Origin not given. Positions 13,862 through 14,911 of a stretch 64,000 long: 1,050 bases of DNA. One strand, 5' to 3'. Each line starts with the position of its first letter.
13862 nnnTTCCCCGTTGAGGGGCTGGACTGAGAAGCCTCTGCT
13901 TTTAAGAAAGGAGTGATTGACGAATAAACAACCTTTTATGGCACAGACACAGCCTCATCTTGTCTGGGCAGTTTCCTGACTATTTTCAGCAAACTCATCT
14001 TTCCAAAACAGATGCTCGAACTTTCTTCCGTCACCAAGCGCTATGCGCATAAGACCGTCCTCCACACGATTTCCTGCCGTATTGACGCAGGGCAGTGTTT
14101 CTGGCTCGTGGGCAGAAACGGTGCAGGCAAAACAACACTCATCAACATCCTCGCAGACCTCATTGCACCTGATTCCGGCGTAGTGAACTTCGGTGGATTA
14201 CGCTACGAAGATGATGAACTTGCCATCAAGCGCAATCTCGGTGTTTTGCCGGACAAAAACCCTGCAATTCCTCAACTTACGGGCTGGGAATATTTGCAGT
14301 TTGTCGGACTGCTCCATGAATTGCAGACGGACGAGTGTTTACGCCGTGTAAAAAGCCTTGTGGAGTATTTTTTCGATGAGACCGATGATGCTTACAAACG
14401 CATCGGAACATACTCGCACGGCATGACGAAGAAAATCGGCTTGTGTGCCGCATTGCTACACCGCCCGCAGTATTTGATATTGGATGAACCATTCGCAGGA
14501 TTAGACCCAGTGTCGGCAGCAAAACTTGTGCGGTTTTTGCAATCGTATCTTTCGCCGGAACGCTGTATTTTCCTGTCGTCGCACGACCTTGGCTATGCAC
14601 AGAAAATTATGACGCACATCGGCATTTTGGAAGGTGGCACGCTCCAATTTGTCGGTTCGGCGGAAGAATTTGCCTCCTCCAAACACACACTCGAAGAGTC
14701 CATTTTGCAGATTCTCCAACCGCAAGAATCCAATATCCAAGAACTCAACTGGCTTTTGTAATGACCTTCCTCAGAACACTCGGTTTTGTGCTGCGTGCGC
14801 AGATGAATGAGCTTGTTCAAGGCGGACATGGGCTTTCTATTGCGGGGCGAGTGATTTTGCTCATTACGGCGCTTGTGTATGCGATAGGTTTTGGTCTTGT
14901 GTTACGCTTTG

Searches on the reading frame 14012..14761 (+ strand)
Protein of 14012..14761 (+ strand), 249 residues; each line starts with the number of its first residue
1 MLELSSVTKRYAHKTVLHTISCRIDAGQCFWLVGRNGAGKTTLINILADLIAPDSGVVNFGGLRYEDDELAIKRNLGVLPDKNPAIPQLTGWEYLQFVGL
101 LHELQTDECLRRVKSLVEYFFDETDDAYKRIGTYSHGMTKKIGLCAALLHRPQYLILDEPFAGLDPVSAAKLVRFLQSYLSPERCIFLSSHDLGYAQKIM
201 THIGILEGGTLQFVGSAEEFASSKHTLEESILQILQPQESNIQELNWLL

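Call 7: search_protein_families(library=pfam, proteins=[window:14012-14761:+], max_evalue=0.1)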
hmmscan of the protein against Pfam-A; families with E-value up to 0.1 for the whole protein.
window:14012-14761:+ (249 aa): 12 families
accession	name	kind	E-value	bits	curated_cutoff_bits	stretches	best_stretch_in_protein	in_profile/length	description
PF00005.33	ABC_tran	-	2.5e-23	83.6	25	1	17-162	1-137/137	ABC transporter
PF13304.12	AAA_21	-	9e-14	52.7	27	2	117-193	221-300/304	AAA domain, putative AbiEii toxin, Type IV TA system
PF13555.12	AAA_29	-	0.0015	18.7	27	1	23-55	18-50/61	P-loop containing region of AAA domain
PF24883.2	NPHP3_N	-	0.0075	16.9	24.8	1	27-54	22-49/164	Nephrocystin 3, N-terminal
PF13476.12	AAA_23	-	0.012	16.7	27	1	30-47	22-39/201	AAA domain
PF13191.12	AAA_16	-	0.012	16.5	32.6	1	22-129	17-103/167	AAA ATPase domain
PF13558.12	SbcC_Walker_B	-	0.022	15.4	27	1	150-177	62-89/90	SbcC/RAD50-like, Walker B motif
PF03193.22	RsgA_GTPase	-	0.03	14.6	30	1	17-49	97-128/174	RsgA GTPase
PF02367.23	TsaE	-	0.042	14.2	26.6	1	16-50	10-44/128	Threonylcarbamoyl adenosine biosynthesis protein TsaE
PF13401.12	AAA_22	-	0.043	14.6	27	0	27-52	5-30/130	AAA domain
PF07693.20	KAP_NTPase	-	0.056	13.1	20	1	20-78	12-74/293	KAP family P-loop domain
PF05729.18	NACHT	-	0.086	13.1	26.7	0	30-52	3-25/167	NACHT domain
